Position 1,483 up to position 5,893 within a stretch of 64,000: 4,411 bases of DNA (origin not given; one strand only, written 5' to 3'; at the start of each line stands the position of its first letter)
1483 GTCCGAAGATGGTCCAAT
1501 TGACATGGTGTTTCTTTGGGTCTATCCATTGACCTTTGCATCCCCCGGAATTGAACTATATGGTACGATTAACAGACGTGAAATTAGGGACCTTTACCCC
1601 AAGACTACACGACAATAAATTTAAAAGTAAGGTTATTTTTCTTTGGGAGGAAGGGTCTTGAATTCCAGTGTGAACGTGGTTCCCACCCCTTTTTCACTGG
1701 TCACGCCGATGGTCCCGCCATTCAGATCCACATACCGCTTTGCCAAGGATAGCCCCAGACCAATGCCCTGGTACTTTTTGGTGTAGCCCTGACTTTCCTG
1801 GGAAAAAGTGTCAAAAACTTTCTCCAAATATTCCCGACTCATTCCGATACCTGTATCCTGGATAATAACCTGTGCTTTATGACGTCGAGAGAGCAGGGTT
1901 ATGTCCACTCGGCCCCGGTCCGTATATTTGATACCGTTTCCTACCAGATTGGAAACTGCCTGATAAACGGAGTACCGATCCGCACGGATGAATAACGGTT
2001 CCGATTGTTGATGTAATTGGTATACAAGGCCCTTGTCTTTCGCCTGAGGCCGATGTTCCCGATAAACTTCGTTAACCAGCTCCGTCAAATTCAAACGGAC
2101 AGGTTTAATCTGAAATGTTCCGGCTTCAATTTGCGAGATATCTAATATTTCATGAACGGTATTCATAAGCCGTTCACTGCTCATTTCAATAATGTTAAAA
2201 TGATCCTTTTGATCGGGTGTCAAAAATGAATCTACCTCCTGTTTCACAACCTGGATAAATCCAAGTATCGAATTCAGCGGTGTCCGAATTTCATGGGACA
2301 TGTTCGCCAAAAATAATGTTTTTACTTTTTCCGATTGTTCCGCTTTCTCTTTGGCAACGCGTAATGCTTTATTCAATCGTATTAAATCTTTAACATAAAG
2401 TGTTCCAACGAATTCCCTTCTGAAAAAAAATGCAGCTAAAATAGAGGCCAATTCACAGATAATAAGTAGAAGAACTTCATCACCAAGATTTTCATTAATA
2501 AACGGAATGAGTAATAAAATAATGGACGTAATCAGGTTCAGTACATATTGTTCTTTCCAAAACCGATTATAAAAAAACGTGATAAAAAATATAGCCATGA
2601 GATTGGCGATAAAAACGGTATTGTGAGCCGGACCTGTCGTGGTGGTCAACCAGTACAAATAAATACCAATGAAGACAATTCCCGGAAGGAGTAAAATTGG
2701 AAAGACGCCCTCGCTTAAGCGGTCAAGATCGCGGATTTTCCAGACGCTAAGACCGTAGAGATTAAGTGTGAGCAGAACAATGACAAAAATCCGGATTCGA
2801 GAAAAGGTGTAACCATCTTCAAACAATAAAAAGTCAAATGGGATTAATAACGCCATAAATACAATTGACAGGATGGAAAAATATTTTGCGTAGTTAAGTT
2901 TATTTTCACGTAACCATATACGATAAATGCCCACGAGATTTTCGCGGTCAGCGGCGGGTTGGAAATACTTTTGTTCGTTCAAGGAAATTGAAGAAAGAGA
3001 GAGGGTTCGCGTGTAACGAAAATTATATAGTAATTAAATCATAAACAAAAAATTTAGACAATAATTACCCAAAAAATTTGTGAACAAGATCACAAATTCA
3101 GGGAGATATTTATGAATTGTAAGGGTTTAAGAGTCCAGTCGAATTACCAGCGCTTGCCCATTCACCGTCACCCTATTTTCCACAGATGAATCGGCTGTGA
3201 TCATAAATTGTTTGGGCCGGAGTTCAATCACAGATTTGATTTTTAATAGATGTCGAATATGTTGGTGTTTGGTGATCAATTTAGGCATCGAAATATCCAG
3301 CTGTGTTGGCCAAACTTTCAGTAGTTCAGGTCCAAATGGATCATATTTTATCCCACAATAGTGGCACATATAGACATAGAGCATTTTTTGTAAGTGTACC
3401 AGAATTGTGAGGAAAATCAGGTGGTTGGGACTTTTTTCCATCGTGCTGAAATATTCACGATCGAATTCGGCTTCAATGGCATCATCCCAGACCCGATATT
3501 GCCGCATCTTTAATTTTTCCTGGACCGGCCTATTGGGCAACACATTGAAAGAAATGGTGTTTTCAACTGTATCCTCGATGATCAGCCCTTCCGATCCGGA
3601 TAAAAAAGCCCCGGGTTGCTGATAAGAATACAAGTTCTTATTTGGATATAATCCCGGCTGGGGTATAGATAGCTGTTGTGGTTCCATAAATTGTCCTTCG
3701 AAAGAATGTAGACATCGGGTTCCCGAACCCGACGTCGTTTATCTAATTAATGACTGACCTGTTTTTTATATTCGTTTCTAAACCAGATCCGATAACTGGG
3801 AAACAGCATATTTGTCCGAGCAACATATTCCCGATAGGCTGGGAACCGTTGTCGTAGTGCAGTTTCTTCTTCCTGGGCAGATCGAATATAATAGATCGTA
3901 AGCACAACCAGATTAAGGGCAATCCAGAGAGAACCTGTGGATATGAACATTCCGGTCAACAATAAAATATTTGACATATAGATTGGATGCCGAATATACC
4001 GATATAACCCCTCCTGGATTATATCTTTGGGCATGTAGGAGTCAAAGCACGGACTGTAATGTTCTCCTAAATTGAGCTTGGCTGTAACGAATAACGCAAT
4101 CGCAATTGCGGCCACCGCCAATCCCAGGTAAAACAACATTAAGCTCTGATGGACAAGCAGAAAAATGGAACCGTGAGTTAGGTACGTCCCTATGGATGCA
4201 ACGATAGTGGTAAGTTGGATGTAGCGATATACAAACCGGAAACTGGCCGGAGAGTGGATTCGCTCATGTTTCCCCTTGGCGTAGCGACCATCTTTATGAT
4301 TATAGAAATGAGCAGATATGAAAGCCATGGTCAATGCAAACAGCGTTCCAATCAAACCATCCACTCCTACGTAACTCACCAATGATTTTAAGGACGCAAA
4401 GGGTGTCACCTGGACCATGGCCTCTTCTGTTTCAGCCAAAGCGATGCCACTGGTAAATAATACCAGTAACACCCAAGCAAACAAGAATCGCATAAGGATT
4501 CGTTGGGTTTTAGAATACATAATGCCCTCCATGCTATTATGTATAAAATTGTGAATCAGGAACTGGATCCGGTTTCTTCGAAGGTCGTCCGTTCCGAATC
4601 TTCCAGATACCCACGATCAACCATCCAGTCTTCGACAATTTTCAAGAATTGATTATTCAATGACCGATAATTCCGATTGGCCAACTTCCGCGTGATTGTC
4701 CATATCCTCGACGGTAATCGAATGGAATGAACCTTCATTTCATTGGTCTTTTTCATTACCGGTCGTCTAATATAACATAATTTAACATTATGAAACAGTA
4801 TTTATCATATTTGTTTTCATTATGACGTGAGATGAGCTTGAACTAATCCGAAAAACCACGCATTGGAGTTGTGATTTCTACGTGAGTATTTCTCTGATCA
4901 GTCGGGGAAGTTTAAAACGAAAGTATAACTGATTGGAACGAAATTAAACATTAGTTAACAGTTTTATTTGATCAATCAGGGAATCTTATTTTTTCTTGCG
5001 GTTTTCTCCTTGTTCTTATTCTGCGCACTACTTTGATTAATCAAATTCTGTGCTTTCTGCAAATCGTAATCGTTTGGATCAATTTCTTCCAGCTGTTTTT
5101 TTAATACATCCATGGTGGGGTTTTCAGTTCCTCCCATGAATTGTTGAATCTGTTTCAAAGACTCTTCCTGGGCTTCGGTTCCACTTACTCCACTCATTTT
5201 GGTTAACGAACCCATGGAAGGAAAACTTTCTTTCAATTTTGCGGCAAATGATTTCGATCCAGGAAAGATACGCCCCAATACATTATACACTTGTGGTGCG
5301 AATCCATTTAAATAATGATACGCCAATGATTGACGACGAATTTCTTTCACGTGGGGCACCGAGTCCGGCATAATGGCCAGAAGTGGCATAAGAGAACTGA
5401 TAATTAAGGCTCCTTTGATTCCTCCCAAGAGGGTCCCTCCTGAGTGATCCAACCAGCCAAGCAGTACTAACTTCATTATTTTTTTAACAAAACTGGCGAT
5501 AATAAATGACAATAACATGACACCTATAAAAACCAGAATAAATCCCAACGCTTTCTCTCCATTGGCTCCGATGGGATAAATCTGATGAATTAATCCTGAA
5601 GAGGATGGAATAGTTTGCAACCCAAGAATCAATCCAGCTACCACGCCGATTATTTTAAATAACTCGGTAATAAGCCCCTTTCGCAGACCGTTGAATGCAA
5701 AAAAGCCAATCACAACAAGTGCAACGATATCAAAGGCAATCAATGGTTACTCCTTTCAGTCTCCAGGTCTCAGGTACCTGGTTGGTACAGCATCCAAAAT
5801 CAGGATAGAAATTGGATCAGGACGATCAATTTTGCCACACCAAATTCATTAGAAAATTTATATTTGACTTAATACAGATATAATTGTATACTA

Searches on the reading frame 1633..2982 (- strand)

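Call 88: search_protein_families(library=pfam, proteins=[window:1633-2982:-], max_evalue=0.00001)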
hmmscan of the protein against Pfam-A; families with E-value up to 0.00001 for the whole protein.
window:1633-2982:- (449 aa): 2 families
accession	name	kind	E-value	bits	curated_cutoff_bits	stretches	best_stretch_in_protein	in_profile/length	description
PF02518.31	HATPase_c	-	4.1e-25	88.8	26.4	1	335-442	2-108/111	Histidine kinase-, DNA gyrase B-, and HSP90-like ATPase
PF00512.31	HisKA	-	5e-18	65.4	26.9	1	221-288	2-66/66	His Kinase A (phospho-acceptor) domain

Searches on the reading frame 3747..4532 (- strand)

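Call 88: search_protein_families(library=pfam, proteins=[window:3747-4532:-], max_evalue=0.00001)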
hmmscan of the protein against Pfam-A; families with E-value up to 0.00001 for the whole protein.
window:3747-4532:- (261 aa): 3 families
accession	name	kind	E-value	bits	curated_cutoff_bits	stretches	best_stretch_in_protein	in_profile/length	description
PF04191.18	PEMT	-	1.5e-11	45.1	25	1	134-230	3-102/105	Phospholipid methyltransferase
PF06966.17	DUF1295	-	3e-08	33.9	20.4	1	77-240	64-235/235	Protein of unknown function (DUF1295)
PF04140.19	ICMT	-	1.1e-06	29.4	24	1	141-226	5-93/95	Isoprenylcysteine carboxyl methyltransferase (ICMT) family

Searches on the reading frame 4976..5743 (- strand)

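Call 88: search_protein_families(library=pfam, proteins=[window:4976-5743:-], max_evalue=0.00001)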
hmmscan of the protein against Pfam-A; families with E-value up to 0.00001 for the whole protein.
window:4976-5743:- (255 aa): 1 family
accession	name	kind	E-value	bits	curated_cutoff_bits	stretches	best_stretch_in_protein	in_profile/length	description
PF02674.22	Colicin_V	-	6.2e-25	88.3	29.3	1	4-149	1-143/144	Colicin V production protein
